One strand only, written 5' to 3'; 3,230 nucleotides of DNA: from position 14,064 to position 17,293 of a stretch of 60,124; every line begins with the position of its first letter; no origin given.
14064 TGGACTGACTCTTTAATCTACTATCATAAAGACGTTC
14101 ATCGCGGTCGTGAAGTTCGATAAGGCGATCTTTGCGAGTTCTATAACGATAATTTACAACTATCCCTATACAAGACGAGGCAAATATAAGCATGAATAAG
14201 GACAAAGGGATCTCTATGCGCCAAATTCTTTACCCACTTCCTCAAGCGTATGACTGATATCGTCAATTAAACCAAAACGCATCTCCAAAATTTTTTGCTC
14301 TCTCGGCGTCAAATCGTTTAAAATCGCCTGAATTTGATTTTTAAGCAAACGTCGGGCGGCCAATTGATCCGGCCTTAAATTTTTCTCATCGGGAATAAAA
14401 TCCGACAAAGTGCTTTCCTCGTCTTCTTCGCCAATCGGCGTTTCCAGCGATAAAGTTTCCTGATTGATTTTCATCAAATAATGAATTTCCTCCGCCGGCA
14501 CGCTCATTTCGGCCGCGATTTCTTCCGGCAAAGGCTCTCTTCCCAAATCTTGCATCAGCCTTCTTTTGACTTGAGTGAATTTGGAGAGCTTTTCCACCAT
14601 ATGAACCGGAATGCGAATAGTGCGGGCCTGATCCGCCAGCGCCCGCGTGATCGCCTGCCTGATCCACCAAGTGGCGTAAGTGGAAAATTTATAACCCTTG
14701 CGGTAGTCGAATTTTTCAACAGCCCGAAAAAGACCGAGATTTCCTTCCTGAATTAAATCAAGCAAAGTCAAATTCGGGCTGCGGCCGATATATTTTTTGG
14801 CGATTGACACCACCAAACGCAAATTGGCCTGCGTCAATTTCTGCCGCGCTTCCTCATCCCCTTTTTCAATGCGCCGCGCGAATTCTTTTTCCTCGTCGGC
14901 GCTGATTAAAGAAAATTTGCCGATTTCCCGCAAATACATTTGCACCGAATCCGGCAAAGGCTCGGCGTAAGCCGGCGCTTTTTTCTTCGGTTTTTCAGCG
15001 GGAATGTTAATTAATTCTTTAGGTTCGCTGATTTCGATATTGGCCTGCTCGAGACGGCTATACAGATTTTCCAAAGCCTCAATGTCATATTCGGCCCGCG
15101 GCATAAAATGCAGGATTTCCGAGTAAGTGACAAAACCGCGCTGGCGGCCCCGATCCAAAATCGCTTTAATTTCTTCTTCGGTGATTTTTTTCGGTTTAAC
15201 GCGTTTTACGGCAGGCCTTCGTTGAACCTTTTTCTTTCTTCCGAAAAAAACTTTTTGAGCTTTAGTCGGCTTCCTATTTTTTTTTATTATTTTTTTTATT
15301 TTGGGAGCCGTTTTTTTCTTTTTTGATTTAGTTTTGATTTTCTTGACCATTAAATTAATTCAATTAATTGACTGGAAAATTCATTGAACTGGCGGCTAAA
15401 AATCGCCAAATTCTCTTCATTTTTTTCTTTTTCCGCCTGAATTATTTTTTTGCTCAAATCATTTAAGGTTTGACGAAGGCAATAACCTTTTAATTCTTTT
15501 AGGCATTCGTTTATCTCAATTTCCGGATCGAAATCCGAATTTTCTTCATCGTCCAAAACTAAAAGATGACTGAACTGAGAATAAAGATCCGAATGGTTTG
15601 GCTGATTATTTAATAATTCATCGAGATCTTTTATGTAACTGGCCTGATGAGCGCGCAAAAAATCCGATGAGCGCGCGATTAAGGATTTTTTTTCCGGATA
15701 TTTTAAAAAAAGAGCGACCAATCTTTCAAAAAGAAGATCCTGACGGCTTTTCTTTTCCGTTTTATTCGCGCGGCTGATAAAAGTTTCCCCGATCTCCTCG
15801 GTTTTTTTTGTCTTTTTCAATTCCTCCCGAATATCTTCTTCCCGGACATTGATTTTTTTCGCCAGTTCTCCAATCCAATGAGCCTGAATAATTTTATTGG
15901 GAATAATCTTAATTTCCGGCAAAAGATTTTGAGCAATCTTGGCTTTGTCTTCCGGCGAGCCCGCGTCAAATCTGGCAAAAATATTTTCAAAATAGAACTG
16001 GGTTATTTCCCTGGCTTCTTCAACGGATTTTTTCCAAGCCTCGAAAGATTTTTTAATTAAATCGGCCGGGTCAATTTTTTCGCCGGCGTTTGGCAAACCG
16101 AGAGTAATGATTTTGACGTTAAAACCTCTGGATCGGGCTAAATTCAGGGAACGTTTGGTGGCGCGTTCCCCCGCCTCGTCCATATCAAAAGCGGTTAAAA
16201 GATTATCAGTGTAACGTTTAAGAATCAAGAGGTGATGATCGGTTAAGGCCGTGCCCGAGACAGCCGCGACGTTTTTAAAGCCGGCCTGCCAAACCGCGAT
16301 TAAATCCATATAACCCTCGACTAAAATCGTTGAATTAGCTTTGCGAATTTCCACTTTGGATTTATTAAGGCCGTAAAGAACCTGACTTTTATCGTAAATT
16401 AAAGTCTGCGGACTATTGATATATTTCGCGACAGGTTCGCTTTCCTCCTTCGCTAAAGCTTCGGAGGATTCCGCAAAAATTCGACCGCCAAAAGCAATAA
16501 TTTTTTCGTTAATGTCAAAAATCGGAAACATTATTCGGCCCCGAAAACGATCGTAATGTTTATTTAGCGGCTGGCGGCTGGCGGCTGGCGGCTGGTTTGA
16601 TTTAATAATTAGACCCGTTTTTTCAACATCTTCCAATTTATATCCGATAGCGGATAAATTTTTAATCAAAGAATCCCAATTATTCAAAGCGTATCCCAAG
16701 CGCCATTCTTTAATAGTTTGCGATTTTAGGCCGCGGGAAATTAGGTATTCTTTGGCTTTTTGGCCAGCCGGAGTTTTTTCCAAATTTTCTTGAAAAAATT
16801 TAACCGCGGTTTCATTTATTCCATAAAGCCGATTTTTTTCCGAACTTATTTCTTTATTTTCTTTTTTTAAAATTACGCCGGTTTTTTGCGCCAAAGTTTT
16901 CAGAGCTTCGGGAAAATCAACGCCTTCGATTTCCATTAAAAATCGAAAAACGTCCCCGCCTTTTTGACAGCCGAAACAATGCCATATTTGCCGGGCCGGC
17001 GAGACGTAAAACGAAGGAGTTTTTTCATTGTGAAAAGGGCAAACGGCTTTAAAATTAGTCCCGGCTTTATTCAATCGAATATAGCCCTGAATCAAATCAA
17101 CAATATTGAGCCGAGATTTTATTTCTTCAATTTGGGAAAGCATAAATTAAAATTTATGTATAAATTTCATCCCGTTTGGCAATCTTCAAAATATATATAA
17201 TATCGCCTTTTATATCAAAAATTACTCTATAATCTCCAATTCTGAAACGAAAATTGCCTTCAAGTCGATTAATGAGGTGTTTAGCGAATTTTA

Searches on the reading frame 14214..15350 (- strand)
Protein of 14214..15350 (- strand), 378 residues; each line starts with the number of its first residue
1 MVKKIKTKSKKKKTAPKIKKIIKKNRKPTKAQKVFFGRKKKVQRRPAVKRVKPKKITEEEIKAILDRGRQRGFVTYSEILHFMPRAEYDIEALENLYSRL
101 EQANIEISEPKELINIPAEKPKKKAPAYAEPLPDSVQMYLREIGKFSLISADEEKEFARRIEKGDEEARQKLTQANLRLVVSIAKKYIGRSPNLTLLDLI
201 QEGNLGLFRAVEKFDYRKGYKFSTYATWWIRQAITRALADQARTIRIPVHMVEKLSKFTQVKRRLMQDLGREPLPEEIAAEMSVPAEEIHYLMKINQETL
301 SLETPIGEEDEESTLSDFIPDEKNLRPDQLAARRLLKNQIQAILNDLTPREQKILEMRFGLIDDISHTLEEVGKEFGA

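Call 5: search_protein_families(library=pfam, proteins=[window:14214-15350:-])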
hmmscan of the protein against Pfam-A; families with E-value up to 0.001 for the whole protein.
window:14214-15350:- (378 aa): 5 families
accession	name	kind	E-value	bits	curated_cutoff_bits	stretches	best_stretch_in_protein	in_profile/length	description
PF04542.20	Sigma70_r2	-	1.8e-21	76.1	24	1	173-244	2-71/71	Sigma-70 region 2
PF04539.22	Sigma70_r3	-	1.7e-19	70.1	25.3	1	253-329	1-76/78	Sigma-70 region 3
PF00140.25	Sigma70_r1_2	-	3.6e-16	59.3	22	1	134-167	1-34/34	Sigma-70 factor, region 1.2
PF03979.19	Sigma70_r1_1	-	5.6e-12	45.9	22.5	1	57-112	3-58/81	Sigma-70 factor, region 1.1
PF04545.22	Sigma70_r4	-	1.8e-07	31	24.1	1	344-377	2-31/50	Sigma-70, region 4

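Call 8: find_encoding_contigs(protein=window:14214-15350:-, flank=10000, max_places=6)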
Protein window:14214-15350:- (378 aa): no gene with exactly this product is on record in the collection.

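Call 9: find_homologous_proteins(query=window:14214-15350:-)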
Query window:14214-15350:- (378 aa): 8000 proteins with E <= 0.001 among 8000 candidates; the best 120 are listed.
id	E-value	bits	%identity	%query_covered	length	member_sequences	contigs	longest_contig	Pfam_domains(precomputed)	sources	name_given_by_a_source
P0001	2.9e-238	808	100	100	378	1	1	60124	PF04545.23,PF00140.26,PF03979.20,PF04542.21,PF04539.23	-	-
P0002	2.2e-143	496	68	86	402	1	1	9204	PF04545.23,PF00140.26,PF03979.20,PF04542.21,PF04539.23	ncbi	-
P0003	6.3e-143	494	70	85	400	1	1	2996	PF04545.23,PF00140.26,PF03979.20,PF04542.21,PF04539.23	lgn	-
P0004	6.7e-143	494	66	89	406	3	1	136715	PF04545.23,PF00140.26,PF03979.20,PF04542.21,PF04539.23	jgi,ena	-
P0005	2.3e-142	492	66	89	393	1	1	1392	PF04545.23,PF00140.26,PF03979.20,PF04542.21,PF04539.23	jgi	jgi:RNA polymerase primary sigma factor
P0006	2.8e-142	492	66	89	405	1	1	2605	PF04545.23,PF00140.26,PF03979.20,PF04542.21,PF04539.23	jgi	jgi:RNA polymerase primary sigma factor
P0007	4.1e-142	492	67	88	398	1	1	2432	PF04545.23,PF00140.26,PF03979.20,PF04542.21,PF04539.23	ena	-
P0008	5.2e-142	491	64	96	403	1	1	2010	PF04545.23,PF00140.26,PF03979.20,PF04542.21,PF04539.23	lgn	-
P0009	5.4e-142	491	64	91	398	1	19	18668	PF04545.23,PF00140.26,PF03979.20,PF04542.21,PF04539.23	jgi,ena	-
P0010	5.4e-142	491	64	91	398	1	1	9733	PF04545.23,PF00140.26,PF03979.20,PF04542.21,PF04539.23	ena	-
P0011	7.9e-142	491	63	100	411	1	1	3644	PF04545.23,PF00140.26,PF03979.20,PF04542.21,PF04539.23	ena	-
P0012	1.4e-141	490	65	94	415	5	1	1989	PF04545.23,PF00140.26,PF03979.20,PF04542.21,PF04539.23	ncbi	-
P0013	1.6e-141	490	68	85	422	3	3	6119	PF04545.23,PF00140.26,PF03979.20,PF04542.21,PF04539.23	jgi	-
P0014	2.4e-141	489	71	85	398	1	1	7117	PF04545.23,PF00140.26,PF03979.20,PF04542.21,PF04539.23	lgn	-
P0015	2.5e-141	489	68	86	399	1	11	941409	PF04545.23,PF00140.26,PF03979.20,PF04542.21,PF04539.23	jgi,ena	-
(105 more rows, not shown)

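Call 38: find_encoding_contigs(protein=P0015, flank=6000, max_places=3)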
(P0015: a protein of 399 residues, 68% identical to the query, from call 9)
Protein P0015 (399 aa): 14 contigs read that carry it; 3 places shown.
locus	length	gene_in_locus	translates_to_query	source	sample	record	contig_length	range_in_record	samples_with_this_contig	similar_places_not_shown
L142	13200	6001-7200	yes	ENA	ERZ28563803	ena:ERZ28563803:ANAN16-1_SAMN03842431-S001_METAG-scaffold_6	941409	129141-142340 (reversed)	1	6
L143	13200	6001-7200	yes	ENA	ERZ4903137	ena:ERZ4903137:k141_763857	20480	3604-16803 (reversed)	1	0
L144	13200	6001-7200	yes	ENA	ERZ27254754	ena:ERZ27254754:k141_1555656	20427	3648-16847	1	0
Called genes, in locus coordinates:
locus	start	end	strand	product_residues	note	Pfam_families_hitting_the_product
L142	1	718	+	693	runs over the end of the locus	PF04932:Wzy_C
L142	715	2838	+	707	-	PF04932:Wzy_C, PF14559:TPR_19 (weak)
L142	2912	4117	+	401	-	-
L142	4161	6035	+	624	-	PF01807:Zn_ribbon_DnaG, PF08275:DNAG_N, PF01751:Toprim (weak), PF13155:Toprim_2, PF13362:Toprim_3 (faint), PF13662:Toprim_4, PF10410:DnaB_bind (weak)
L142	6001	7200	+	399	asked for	PF03979:Sigma70_r1_1, PF00140:Sigma70_r1_2, PF04542:Sigma70_r2, PF04539:Sigma70_r3, PF04545:Sigma70_r4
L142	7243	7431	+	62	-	-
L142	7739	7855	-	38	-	-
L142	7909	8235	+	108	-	PF04266:ASCH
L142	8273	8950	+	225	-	PF13302:Acetyltransf_3 (weak), PF13420:Acetyltransf_4 (weak), PF00583:Acetyltransf_1, PF13673:Acetyltransf_10, PF13508:Acetyltransf_7, PF14542:Acetyltransf_CG (weak)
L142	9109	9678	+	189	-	PF04266:ASCH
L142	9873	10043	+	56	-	-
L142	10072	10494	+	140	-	PF00903:Glyoxalase, PF06983:3-dmu-9_3-mt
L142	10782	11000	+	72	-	PF18893:DUF5652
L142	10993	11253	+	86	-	-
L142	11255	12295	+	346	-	PF09587:PGA_cap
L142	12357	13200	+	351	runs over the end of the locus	PF02661:Fic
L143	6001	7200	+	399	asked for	PF03979:Sigma70_r1_1, PF00140:Sigma70_r1_2, PF04542:Sigma70_r2, PF04539:Sigma70_r3, PF04545:Sigma70_r4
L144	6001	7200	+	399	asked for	PF03979:Sigma70_r1_1, PF00140:Sigma70_r1_2, PF04542:Sigma70_r2, PF04539:Sigma70_r3, PF04545:Sigma70_r4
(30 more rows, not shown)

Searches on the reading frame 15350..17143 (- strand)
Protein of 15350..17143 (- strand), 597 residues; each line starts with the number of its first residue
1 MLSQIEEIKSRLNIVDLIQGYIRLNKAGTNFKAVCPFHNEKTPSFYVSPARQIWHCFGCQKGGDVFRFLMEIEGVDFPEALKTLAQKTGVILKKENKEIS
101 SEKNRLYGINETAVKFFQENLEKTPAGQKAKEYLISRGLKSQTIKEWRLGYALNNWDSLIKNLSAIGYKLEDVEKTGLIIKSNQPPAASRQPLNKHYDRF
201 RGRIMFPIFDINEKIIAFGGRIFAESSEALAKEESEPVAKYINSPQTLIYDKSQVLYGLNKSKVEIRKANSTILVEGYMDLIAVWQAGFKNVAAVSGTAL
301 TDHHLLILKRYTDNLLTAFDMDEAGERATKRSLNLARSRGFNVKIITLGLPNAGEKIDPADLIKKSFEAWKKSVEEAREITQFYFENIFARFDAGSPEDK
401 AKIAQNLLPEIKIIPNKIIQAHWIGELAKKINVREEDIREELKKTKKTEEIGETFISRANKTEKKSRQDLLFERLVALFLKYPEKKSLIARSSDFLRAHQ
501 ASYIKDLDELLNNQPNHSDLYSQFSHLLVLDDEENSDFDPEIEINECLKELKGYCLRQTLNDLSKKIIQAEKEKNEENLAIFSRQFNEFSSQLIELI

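Call 5: search_protein_families(library=pfam, proteins=[window:15350-17143:-])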
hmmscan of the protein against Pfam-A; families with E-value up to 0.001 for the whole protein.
window:15350-17143:- (597 aa): 6 families
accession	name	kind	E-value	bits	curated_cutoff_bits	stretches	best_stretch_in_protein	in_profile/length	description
PF01807.25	Zn_ribbon_DnaG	-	3e-36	123.6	24.9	1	4-95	5-96/98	CHC2 zinc finger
PF08275.17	DNAG_N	-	2.4e-34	118.6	26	1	116-262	1-127/128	DNA primase catalytic core, N-terminal domain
PF13155.12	Toprim_2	-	8.3e-21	74.6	22.1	1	273-348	1-78/88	Toprim-like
PF13662.12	Toprim_4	-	3.5e-16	59.6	25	1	272-346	3-84/85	Toprim domain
PF01751.28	Toprim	-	4.1e-12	46.5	23.1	1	273-346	3-94/96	Toprim domain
PF10410.14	DnaB_bind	-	5.4e-07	30.2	20.6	1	382-436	2-56/56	DnaB-helicase binding domain of primase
